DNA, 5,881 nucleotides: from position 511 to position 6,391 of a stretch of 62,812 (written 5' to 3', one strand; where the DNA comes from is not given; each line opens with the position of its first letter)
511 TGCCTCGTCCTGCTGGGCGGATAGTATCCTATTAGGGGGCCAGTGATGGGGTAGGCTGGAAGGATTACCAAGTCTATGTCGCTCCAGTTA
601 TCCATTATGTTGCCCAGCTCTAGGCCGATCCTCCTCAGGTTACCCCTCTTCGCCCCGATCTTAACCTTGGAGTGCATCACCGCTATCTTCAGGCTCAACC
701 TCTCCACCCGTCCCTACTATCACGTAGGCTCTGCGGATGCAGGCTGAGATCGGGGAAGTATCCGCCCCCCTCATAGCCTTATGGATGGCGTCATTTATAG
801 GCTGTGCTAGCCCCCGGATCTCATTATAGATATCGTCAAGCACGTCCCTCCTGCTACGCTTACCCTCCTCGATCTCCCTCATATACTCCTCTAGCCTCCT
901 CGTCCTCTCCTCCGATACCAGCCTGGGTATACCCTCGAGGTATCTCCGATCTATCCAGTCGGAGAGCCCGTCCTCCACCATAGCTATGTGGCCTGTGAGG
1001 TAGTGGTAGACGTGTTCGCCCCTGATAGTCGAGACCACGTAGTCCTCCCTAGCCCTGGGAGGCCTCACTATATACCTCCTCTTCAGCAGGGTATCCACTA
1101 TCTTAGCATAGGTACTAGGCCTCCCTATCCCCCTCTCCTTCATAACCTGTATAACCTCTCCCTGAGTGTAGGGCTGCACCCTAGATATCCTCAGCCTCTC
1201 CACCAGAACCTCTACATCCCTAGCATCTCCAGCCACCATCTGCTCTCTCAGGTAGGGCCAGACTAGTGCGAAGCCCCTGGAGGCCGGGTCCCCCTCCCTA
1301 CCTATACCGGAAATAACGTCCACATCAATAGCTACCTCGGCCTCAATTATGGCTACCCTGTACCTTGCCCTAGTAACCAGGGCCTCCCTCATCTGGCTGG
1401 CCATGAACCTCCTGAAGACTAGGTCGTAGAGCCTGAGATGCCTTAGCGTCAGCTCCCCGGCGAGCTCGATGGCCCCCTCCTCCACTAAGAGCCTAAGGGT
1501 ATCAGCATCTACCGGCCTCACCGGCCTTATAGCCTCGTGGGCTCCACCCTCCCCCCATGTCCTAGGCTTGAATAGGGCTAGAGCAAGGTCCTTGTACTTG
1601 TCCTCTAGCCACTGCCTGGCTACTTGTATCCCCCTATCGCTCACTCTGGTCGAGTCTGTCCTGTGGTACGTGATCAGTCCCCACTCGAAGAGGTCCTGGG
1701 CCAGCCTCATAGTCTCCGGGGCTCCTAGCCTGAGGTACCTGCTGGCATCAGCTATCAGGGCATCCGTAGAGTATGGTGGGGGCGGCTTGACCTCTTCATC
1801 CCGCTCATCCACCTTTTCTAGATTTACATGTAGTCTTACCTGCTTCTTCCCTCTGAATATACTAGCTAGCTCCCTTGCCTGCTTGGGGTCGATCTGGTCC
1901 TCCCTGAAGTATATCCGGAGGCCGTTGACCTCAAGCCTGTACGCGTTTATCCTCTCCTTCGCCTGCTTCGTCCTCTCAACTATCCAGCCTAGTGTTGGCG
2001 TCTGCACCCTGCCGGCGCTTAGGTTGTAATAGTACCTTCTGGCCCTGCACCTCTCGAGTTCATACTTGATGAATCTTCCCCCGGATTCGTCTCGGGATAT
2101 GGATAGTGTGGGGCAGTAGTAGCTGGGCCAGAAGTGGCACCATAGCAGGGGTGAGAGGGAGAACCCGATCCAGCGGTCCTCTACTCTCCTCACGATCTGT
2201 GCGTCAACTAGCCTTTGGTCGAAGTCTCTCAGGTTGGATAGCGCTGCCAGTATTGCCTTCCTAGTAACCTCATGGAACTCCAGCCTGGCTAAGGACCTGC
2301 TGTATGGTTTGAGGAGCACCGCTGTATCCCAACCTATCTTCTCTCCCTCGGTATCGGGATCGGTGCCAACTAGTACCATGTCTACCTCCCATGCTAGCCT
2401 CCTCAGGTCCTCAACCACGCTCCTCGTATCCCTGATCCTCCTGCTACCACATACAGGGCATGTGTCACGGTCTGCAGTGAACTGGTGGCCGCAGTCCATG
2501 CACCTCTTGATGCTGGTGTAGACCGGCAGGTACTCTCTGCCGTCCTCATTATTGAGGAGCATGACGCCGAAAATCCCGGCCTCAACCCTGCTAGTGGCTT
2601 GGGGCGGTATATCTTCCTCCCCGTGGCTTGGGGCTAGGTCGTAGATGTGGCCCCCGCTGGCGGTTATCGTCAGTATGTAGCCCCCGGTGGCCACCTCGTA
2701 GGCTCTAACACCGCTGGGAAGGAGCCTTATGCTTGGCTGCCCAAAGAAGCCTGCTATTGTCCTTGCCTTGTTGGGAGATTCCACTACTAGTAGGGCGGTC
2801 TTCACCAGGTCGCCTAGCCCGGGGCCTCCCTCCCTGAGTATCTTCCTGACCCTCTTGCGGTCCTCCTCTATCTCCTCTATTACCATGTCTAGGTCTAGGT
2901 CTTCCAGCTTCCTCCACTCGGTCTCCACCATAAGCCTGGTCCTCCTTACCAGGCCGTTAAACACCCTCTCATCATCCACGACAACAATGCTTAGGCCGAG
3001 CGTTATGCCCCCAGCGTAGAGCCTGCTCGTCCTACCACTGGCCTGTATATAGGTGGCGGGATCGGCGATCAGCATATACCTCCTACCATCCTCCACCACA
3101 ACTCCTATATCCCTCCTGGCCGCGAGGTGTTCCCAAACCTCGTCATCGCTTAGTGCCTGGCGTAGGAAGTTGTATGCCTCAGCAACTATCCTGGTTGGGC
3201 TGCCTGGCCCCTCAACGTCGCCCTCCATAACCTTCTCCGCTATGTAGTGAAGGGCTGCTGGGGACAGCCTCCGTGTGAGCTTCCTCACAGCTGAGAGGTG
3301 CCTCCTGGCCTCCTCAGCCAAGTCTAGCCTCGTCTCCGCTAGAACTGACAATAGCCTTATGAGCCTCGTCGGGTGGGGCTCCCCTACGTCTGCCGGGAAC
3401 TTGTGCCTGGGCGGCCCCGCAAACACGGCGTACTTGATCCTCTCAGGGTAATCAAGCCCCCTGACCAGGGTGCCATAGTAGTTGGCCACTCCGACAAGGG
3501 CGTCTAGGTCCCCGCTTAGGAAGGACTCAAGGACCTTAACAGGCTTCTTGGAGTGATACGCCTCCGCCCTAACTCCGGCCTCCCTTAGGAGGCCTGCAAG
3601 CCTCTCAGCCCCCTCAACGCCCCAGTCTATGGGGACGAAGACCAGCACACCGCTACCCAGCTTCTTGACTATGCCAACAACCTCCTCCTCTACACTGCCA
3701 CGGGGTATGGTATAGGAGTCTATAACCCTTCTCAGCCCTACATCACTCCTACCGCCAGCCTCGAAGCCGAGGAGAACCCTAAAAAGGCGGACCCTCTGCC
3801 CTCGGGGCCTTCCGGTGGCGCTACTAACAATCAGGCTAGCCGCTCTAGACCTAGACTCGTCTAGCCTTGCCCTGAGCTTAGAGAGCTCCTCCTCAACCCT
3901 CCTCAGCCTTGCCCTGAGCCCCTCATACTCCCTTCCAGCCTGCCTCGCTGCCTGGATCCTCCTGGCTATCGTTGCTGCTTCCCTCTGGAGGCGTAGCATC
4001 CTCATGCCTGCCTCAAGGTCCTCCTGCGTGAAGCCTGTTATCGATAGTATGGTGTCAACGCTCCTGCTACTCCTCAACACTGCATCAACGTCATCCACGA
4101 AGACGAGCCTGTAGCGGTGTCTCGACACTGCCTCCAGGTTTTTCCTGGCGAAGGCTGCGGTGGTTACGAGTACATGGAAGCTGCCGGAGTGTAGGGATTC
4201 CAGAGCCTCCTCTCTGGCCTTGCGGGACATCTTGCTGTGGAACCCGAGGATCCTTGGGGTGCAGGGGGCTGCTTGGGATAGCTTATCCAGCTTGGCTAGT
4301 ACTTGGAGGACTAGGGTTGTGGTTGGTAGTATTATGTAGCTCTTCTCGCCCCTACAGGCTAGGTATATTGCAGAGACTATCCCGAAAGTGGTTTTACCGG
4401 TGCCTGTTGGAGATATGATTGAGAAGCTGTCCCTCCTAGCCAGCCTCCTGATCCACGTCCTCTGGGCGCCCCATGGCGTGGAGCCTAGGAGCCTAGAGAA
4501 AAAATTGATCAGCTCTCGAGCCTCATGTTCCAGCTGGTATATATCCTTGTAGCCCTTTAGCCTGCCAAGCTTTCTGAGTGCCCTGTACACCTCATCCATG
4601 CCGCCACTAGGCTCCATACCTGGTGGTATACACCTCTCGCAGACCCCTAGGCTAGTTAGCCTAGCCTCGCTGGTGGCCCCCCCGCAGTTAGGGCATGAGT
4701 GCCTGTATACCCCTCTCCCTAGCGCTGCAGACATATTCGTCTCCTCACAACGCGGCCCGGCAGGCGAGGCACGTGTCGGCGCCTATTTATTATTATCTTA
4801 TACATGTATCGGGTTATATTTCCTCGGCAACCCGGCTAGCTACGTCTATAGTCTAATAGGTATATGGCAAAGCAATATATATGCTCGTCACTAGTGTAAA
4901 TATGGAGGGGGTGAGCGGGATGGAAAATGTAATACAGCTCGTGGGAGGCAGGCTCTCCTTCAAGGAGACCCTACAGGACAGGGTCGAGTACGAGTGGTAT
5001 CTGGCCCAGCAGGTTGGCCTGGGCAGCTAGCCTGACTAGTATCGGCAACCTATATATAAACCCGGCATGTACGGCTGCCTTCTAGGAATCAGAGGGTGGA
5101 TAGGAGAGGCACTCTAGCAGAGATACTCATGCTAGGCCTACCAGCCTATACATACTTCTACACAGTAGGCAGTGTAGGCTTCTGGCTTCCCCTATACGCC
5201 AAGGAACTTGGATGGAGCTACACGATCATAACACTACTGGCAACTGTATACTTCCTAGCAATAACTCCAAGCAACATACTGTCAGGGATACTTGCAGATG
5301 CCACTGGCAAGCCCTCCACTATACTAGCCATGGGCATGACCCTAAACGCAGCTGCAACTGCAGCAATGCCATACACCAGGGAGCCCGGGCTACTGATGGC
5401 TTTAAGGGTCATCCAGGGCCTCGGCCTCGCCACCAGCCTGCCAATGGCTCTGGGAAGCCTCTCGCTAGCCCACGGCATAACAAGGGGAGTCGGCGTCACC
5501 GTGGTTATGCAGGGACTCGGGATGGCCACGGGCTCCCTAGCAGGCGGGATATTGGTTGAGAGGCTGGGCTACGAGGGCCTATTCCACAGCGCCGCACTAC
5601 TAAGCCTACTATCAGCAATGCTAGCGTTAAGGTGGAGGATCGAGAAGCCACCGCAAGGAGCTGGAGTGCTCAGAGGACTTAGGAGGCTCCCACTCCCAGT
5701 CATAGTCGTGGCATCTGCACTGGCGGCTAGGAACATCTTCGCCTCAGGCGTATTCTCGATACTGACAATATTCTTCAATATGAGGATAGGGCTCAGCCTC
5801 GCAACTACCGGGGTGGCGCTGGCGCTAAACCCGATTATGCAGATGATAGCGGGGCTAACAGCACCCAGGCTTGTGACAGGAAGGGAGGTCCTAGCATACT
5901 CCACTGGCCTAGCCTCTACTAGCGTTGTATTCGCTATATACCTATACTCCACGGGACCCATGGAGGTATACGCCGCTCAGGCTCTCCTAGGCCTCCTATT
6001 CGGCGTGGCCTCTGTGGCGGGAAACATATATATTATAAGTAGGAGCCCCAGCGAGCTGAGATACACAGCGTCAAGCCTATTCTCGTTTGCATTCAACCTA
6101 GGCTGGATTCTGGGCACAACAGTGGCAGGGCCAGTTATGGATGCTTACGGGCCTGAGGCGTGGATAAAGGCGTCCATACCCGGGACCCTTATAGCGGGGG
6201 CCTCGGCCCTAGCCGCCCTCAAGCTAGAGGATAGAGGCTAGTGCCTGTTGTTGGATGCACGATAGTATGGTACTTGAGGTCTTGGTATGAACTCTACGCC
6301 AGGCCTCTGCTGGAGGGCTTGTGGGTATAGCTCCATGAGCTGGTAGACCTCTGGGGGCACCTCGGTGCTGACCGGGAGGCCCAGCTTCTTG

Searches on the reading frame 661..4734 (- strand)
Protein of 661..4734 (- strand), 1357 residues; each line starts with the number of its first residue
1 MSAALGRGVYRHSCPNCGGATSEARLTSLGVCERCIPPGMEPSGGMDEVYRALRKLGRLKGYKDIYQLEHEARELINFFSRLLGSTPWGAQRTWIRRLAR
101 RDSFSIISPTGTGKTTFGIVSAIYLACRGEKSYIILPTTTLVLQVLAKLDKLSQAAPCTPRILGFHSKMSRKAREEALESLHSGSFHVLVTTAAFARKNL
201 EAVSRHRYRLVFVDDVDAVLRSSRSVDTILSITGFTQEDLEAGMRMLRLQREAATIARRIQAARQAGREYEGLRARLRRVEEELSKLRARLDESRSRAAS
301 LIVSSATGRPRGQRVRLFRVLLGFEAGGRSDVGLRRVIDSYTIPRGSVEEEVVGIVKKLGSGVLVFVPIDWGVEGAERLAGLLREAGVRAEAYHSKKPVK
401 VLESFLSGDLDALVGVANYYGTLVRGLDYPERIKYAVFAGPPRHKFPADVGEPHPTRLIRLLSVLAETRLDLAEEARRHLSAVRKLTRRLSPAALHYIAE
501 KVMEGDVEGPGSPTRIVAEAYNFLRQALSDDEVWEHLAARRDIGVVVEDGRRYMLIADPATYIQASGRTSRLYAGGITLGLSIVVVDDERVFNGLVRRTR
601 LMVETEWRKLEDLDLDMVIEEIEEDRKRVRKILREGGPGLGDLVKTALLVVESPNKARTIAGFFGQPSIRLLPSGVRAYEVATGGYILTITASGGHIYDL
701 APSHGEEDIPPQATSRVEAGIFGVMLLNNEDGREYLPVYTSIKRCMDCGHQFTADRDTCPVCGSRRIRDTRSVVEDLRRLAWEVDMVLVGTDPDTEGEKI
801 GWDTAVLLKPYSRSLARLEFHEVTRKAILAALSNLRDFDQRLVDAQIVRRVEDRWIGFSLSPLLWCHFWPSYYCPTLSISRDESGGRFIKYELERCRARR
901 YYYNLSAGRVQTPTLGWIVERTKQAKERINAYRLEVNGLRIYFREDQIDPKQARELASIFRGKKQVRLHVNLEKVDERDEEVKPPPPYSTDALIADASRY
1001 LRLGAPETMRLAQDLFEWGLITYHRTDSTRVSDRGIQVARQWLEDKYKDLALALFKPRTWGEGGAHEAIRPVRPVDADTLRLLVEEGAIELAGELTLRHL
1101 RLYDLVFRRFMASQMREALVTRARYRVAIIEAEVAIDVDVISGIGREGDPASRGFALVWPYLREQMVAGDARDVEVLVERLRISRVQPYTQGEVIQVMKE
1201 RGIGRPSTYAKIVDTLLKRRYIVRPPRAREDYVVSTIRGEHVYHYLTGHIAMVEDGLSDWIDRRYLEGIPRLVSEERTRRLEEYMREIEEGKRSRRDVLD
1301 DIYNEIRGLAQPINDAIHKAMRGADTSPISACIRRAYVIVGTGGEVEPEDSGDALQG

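Call 32: search_protein_families(library=pfam, proteins=[window:661-4734:-], max_evalue=0.0001)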
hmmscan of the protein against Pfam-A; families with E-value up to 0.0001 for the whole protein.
window:661-4734:- (1357 aa): 6 families
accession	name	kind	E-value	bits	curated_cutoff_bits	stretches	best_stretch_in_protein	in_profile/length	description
PF01131.25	Topoisom_bac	-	1.8e-70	238.4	35.1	1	839-1247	3-378/411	DNA topoisomerase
PF01751.28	Toprim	-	8.4e-14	52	23.1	1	648-822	2-95/96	Toprim domain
PF00270.35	DEAD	-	4.7e-12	46.4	26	1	90-227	3-137/167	DEAD/DEAH box helicase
PF00271.37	Helicase_C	-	9.3e-07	29.5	23.5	0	128-197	14-77/110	Helicase conserved C-terminal domain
PF17915.7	zf_Rg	-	3.2e-06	26.9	25.5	1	9-41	5-37/49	Reverse gyrase zinc finger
PF04851.21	ResIII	-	7.1e-05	23.2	22.5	0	91-215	8-133/164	Type III restriction enzyme, res subunit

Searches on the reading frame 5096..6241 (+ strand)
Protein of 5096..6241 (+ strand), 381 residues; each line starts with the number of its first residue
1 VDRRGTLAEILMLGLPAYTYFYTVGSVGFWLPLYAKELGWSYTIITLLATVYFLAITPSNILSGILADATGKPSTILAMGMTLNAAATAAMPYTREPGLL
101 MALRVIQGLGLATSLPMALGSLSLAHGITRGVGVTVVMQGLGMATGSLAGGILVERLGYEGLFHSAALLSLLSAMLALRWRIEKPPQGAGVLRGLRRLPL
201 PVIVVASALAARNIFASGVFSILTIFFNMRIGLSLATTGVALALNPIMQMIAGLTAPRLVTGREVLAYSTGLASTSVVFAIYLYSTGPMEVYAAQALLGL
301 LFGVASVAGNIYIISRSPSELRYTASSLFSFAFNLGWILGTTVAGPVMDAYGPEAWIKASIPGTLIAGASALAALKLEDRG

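Call 32: search_protein_families(library=pfam, proteins=[window:5096-6241:+], max_evalue=0.0001)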
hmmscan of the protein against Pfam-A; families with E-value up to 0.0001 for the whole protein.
window:5096-6241:+ (381 aa): 2 families
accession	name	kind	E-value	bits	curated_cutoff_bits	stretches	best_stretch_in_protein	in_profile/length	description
PF07690.21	MFS_1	-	1.4e-30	106.9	33.4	1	21-341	9-347/347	Major Facilitator Superfamily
PF12832.13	MFS_1_like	-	3.8e-06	26.6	25.2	0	18-106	9-100/373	MFS_1 like family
